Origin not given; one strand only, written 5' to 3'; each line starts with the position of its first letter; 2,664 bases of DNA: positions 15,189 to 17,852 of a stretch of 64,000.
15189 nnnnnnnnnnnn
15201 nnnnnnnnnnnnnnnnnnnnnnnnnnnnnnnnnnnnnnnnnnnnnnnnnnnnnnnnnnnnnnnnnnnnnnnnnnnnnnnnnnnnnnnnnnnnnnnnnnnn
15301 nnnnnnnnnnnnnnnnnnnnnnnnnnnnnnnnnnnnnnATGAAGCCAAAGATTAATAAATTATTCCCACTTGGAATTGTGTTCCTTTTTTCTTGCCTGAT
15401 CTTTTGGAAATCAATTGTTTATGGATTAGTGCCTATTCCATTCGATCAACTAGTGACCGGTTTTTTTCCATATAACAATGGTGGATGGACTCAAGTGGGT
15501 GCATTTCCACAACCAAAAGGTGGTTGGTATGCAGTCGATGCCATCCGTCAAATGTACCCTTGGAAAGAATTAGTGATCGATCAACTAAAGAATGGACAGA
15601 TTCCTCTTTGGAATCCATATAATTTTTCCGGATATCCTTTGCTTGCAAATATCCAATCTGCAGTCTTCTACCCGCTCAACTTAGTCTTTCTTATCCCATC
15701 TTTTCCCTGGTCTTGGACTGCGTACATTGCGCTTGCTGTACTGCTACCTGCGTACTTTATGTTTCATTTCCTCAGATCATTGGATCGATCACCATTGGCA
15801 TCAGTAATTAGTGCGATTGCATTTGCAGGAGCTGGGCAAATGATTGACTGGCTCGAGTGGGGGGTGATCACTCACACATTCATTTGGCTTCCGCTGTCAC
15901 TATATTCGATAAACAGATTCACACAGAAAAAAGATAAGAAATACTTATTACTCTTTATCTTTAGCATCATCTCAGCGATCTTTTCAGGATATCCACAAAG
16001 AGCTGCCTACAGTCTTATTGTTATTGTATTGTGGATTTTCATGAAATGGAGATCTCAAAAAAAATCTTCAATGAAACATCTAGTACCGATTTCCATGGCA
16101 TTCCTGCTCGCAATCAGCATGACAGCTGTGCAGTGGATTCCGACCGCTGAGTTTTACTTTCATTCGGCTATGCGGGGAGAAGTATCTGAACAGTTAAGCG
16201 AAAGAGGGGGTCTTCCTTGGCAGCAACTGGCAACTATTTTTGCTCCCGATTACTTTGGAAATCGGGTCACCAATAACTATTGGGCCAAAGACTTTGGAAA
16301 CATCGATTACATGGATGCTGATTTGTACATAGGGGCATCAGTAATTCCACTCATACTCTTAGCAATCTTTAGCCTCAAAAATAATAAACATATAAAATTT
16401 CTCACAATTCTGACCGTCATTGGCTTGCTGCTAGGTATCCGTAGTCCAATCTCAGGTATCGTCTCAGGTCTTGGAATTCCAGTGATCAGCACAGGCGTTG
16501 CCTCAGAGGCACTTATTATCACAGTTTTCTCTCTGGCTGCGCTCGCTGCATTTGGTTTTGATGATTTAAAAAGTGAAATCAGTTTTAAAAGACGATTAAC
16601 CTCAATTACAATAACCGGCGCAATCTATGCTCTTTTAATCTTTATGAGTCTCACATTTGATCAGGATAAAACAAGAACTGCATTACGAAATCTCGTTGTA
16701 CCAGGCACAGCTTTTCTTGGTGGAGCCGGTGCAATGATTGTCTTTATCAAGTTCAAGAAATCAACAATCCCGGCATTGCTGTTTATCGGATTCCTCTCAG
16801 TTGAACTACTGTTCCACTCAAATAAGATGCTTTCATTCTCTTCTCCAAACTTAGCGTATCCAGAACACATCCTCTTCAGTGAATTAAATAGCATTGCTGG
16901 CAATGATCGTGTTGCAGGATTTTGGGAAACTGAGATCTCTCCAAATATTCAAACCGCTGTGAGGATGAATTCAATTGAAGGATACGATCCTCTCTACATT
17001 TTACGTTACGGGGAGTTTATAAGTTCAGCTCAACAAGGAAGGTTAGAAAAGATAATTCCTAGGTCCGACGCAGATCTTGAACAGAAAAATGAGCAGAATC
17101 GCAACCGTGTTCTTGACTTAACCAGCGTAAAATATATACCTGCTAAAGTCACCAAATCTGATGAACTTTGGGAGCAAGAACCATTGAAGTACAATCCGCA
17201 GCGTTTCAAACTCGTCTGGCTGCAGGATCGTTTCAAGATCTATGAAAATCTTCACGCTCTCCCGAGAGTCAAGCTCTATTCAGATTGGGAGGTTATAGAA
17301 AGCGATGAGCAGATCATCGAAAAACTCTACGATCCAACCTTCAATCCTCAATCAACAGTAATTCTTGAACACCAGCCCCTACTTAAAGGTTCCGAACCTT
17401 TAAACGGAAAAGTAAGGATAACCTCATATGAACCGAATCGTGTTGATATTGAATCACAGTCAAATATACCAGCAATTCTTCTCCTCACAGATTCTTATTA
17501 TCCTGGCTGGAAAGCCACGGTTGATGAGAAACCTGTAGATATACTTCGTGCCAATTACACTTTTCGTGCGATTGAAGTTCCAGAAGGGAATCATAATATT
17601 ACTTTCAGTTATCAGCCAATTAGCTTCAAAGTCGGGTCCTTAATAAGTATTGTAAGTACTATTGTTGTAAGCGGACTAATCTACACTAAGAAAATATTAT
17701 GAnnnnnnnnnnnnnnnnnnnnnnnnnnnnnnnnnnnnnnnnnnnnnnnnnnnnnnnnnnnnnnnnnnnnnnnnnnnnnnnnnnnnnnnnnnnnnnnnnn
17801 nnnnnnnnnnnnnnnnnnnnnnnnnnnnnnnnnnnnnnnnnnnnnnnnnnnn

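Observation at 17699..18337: HD-domain phosphohydrolase translationally coupled to a YfhO pair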

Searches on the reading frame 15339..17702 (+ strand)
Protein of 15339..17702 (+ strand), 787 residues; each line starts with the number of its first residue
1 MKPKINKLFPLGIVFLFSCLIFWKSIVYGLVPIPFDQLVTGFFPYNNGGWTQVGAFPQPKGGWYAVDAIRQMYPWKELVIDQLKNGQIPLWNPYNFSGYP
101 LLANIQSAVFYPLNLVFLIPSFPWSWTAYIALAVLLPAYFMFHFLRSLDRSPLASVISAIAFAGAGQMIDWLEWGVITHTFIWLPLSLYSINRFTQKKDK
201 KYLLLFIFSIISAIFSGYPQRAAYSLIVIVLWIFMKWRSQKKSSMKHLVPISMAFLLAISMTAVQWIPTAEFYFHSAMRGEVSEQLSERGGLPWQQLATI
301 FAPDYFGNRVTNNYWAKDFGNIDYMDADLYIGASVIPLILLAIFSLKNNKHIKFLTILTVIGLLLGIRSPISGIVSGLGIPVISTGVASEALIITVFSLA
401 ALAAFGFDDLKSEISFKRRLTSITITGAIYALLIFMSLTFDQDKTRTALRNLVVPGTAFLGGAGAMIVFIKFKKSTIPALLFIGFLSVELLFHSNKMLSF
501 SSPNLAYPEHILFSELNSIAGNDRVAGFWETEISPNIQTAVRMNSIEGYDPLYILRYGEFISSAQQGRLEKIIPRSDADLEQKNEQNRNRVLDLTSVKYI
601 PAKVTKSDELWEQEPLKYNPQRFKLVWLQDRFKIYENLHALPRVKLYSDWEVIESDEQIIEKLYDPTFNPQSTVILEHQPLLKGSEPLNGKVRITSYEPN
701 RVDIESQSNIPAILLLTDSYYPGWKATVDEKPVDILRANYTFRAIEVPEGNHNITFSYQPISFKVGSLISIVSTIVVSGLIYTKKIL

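Call 5: search_protein_families(library=pfam, proteins=[window:15339-17702:+], max_evalue=0.01)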
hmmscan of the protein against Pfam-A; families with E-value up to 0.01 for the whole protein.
window:15339-17702:+ (787 aa): 1 family
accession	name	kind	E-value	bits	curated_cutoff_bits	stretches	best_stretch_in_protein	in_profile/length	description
PF09586.16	YfhO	-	2.9e-22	79.3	28.5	2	691-770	755-835/835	Bacterial membrane protein YfhO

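Call 56: find_homologous_proteins(query=window:15339-17699:+, max_evalue=1e-30)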
Query window:15339-17699:+ (787 aa): 294 proteins with E <= 1e-30 among 8000 candidates; the best 120 are listed.
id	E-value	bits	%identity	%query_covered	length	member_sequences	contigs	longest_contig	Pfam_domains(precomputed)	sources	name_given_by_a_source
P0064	0.0e+0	1778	100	100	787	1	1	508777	PF09586.17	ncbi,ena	-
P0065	6.4e-273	926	54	100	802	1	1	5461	PF09586.17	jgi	jgi:hypothetical protein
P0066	7.2e-265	899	52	97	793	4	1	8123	PF09586.17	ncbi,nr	ncbi:YfhO family protein [Patescibacteria group bacterium]|nr:YfhO family protein [Patescibacteria g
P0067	1.2e-263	895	53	95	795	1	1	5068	PF09586.17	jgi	jgi:hypothetical protein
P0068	1.4e-258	878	52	98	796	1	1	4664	PF09586.17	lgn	-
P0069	4.6e-258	877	50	99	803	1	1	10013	PF09586.17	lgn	-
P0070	1.9e-256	871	51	97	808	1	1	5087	PF09586.17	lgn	-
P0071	3.2e-255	867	50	99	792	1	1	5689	PF09586.17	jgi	jgi:hypothetical protein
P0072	9.7e-242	823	49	99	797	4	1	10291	PF09586.17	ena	-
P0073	1.2e-185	637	41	96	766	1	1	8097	PF09586.17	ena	-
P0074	6.0e-180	618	42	96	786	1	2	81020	PF09586.17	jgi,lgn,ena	-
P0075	3.1e-160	553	40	95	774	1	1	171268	PF09586.17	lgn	-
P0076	5.0e-145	503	36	98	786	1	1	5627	PF09586.17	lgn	-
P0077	4.5e-144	500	36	100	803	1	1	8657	PF09586.17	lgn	-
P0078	5.9e-144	499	38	97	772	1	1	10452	PF09586.17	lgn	-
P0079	9.3e-144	499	38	97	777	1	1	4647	PF09586.17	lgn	-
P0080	1.5e-143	498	38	98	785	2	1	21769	PF09586.17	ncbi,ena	-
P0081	8.8e-138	479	36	98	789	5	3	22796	PF09586.17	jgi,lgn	jgi:hypothetical protein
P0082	1.4e-133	465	36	98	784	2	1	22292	PF09586.17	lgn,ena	-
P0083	3.1e-131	457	37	98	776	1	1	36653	PF09586.17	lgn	-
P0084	5.1e-131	456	35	99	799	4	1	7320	PF09586.17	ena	-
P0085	3.0e-130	454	36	97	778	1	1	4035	PF09586.17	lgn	-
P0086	4.6e-125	437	34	99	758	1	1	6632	PF09586.17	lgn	-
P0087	1.2e-124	435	37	92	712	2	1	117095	PF09586.17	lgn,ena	-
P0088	3.8e-123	430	34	97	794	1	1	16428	PF09586.17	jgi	jgi:hypothetical protein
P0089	8.0e-123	429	34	100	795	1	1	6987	PF09586.17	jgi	jgi:hypothetical protein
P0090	2.1e-122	428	33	98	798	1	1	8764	PF09586.17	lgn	-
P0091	2.9e-122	427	37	96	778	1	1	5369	PF09586.17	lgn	-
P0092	3.9e-122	427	36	96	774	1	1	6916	PF09586.17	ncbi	-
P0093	4.1e-122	427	34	94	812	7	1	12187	PF09586.17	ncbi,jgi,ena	-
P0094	9.9e-122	426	33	98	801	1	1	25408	PF09586.17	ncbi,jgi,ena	-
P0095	2.3e-121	424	36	92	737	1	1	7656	PF09586.17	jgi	-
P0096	4.3e-121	424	34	98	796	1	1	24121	PF09586.17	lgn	-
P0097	1.9e-120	421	34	95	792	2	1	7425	PF09586.17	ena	-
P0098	2.2e-120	421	34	100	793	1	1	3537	PF09586.17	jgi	jgi:hypothetical protein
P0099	2.9e-120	421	34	97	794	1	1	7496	PF09586.17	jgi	jgi:hypothetical protein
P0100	9.6e-120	419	34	96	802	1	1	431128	PF09586.17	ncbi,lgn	ncbi:MAG: YfhO family protein [Candidatus Levyibacteriota bacterium]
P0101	7.4e-119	416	35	95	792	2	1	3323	PF09586.17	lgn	-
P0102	1.1e-118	416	37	91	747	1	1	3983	PF09586.17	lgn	-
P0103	4.6e-118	414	36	93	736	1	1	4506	PF09586.17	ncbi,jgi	-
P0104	5.6e-118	413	35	97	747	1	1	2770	PF09586.17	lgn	-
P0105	7.2e-118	413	33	98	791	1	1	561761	PF09586.17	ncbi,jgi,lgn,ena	-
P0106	1.1e-117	412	35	96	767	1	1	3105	PF09586.17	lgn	-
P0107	1.2e-117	412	32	99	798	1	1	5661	PF09586.17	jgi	-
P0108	1.7e-117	412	32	99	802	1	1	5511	PF09586.17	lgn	-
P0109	8.7e-117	409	35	97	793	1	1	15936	PF09586.17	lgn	-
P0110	1.3e-116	409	35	98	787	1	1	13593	PF09586.17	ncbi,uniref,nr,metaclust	ncbi:hypothetical protein A2154_02760 [Candidatus Gottesmanbacteria bacterium RBG_16_43_7]|uniref:Me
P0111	1.6e-116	408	35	96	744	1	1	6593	PF09586.17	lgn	-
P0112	2.4e-116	408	33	96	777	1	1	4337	PF09586.17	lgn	-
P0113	6.6e-116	406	34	98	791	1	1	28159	PF09586.17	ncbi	ncbi:YfhO family protein [Patescibacteria group bacterium]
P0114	9.5e-116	406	35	96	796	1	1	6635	PF09586.17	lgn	-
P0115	1.0e-115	406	35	96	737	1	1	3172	PF09586.17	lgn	-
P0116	5.6e-115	403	33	98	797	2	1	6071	PF09586.17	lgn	-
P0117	4.1e-114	401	32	98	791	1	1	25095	PF09586.17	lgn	-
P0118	6.6e-114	400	36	88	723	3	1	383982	PF09586.17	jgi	-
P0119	7.2e-114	400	34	100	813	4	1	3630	PF09586.17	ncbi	-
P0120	9.3e-114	399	34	96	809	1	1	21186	PF09586.17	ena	-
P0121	9.7e-114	399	33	97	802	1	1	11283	PF09586.17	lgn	-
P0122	1.7e-113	398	35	93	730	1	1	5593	PF09586.17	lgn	-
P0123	2.6e-113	398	34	100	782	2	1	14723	PF09586.17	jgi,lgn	-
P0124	2.9e-113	398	33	100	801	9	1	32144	PF09586.17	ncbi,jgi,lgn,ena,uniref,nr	ncbi:hypothetical protein COU97_02035 [Candidatus Shapirobacteria bacterium CG10_big_fil_rev_8_21_14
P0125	4.8e-113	397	33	96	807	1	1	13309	PF09586.17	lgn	-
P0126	6.5e-113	397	33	97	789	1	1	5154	PF09586.17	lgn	-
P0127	1.2e-112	396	35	100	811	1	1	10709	PF09586.17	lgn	-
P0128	3.2e-112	394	33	94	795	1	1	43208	PF09586.17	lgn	-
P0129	4.8e-112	394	33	93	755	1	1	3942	PF09586.17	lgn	-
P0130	6.2e-112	393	32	97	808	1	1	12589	PF09586.17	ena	-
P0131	1.9e-111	392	33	97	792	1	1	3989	PF09586.17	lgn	-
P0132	2.2e-111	391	34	95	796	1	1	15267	PF09586.17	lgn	-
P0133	4.0e-111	391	35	95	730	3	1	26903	PF09586.17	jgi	-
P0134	6.0e-111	390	35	95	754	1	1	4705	PF09586.17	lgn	-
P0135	1.1e-110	389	35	95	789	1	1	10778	PF09586.17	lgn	-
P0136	1.2e-110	389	33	95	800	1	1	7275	PF09586.17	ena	-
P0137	1.5e-110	389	33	94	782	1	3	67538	PF09586.17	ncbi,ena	-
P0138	2.1e-110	388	36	93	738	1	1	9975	PF09586.17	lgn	-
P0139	3.3e-110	388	32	99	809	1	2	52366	PF09586.17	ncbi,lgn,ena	-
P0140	3.4e-110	388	33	98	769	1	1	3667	PF09586.17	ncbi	-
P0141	5.5e-110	387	32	97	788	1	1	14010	PF09586.17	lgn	-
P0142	7.6e-110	386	33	98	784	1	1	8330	PF09586.17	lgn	-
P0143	1.0e-109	386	36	95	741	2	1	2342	PF09586.17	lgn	-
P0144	1.6e-109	385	33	99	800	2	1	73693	PF09586.17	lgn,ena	-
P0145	1.8e-109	385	32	97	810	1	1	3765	PF09586.17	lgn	-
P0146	1.8e-109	385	34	98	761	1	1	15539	PF09586.17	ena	-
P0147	1.8e-109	385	32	98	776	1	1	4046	PF09586.17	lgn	-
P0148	1.3e-108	382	33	96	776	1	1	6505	PF09586.17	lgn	-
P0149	2.4e-108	381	32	100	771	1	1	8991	PF09586.17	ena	-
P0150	5.1e-108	380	32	98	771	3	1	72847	PF09586.17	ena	-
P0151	1.1e-107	379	34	96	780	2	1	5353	PF09586.17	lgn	-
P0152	2.1e-107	378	35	96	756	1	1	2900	PF09586.17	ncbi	-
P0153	4.4e-107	377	32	97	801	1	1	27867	PF09586.17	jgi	jgi:hypothetical protein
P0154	1.9e-106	375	35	96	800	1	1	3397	PF09586.17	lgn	-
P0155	6.0e-106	374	32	98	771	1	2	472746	PF09586.17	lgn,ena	-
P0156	6.6e-106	373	33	95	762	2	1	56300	PF09586.17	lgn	-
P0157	1.8e-105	372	33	95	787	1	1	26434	PF09586.17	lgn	-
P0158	2.0e-105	372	33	94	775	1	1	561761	PF09586.17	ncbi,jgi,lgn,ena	-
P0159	2.3e-105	372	33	93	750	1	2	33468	PF09586.17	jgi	jgi:uncharacterized membrane protein YfhO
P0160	2.4e-105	372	33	99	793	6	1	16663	PF09586.17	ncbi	-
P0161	4.8e-105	371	32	96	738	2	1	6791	PF09586.17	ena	-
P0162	6.7e-105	370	34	98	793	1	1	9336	PF09586.17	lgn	-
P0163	1.1e-104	369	30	97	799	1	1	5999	PF09586.17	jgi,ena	-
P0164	2.3e-104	368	33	97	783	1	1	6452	PF09586.17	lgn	-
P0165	3.1e-103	365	33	93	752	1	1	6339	PF09586.17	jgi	jgi:hypothetical protein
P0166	8.1e-102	360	30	98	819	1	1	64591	PF09586.17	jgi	jgi:hypothetical protein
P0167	2.1e-101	358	30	97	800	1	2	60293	PF09586.17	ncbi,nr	ncbi:MAG TPA: YfhO family protein [Patescibacteria group bacterium]|nr:YfhO family protein [Patescib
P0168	2.1e-101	358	32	100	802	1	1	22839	PF09586.17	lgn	-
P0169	6.0e-101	357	32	99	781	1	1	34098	PF09586.17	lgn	-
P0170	3.1e-100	355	32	97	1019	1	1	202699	PF09586.17,PF00535.33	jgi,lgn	-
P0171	3.4e-100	354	31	98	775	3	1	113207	PF09586.17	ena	-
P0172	4.0e-100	354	32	99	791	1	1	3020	PF09586.17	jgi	jgi:uncharacterized membrane protein YfhO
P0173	6.5e-100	354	32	99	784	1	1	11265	PF09586.17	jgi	jgi:hypothetical protein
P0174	1.7e-99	352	32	100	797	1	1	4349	PF09586.17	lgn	-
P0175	1.8e-99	352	34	93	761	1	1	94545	PF09586.17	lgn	-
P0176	2.6e-99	352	31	99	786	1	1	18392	PF09586.17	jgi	jgi:uncharacterized membrane protein YfhO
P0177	4.8e-99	351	32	100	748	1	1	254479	PF09586.17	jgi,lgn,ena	-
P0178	1.7e-98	349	32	96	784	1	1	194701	PF09586.17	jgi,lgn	jgi:uncharacterized membrane protein YfhO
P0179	1.7e-98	349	33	96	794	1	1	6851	PF09586.17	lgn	-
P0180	1.8e-98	349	31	96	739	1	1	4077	PF09586.17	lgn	-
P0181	2.7e-98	348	32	99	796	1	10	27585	PF19510.6,PF09586.17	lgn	-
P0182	2.7e-98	348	32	96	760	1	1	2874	PF09586.17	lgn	-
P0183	6.1e-98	347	32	97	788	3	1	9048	PF09586.17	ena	-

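Call 58: find_encoding_contigs(protein=P0066, flank=6000, max_places=1)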
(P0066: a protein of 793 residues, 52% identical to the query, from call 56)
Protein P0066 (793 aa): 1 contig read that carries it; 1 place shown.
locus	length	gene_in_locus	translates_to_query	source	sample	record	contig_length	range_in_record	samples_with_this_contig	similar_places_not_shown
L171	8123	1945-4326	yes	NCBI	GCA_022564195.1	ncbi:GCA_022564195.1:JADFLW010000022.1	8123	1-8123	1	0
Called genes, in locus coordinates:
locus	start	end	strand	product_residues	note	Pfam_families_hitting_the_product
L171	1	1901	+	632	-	PF09586:YfhO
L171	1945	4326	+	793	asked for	PF09586:YfhO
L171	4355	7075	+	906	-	PF10131:PTPS_related, PF13231:PMT_2 (weak)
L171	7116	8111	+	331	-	PF10131:PTPS_related, PF13231:PMT_2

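Call 59: find_encoding_contigs(protein=P0069, flank=6000, max_places=1)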
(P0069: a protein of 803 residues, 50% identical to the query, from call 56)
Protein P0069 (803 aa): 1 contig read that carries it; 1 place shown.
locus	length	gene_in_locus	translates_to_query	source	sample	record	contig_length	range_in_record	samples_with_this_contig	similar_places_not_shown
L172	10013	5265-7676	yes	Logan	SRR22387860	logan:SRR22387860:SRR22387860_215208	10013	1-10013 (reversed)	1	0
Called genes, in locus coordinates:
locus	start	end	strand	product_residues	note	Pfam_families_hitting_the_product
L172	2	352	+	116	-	?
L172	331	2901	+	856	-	PF09586:YfhO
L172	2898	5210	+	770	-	PF09586:YfhO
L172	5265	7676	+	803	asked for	PF09586:YfhO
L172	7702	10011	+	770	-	?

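Call 60: find_encoding_contigs(protein=P0072, flank=6000, max_places=1)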
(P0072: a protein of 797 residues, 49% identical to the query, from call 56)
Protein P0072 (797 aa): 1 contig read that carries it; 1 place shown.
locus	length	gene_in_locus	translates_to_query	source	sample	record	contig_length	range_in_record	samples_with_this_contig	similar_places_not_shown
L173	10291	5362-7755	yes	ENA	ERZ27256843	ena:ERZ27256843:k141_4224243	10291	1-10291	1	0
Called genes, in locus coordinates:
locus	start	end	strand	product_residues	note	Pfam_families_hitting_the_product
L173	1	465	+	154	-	?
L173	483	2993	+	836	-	PF09586:YfhO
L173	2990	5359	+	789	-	PF09586:YfhO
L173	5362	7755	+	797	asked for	PF09586:YfhO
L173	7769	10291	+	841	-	?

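Call 62: find_encoding_contigs(protein=P0067, flank=6000, max_places=1)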
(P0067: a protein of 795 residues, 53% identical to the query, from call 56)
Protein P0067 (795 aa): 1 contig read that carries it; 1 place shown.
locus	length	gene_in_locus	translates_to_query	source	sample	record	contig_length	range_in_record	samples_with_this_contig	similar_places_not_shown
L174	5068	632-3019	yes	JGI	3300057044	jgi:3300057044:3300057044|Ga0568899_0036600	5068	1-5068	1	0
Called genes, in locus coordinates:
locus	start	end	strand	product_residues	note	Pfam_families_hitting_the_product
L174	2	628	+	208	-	?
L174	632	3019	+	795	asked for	PF09586:YfhO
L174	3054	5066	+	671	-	?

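Call 63: find_encoding_contigs(protein=P0074, flank=8000, max_places=1)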
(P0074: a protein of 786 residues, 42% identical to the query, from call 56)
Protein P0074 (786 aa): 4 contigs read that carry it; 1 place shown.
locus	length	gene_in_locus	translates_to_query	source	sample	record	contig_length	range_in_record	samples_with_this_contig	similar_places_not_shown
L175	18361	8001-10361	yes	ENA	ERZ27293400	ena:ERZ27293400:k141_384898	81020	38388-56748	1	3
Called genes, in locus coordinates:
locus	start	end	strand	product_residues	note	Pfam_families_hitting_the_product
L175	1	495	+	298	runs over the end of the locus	PF08003:Methyltransf_9 (faint), PF13489:Methyltransf_23, PF13847:Methyltransf_31, PF08241:Methyltransf_11, PF08242:Methyltransf_12, PF13649:Methyltransf_25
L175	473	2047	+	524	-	-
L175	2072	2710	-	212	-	PF00702:Hydrolase, PF12710:HAD, PF13419:HAD_2, PF13242:Hydrolase_like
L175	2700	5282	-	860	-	PF09586:YfhO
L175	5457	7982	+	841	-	PF09586:YfhO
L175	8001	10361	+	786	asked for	PF09586:YfhO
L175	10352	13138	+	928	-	PF10131:PTPS_related (weak)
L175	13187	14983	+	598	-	-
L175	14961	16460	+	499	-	PF01943:Polysacc_synt, PF13440:Polysacc_synt_3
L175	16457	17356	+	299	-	PF00535:Glycos_transf_2, PF10111:Glyco_tranf_2_2 (weak)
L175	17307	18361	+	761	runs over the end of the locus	PF09586:YfhO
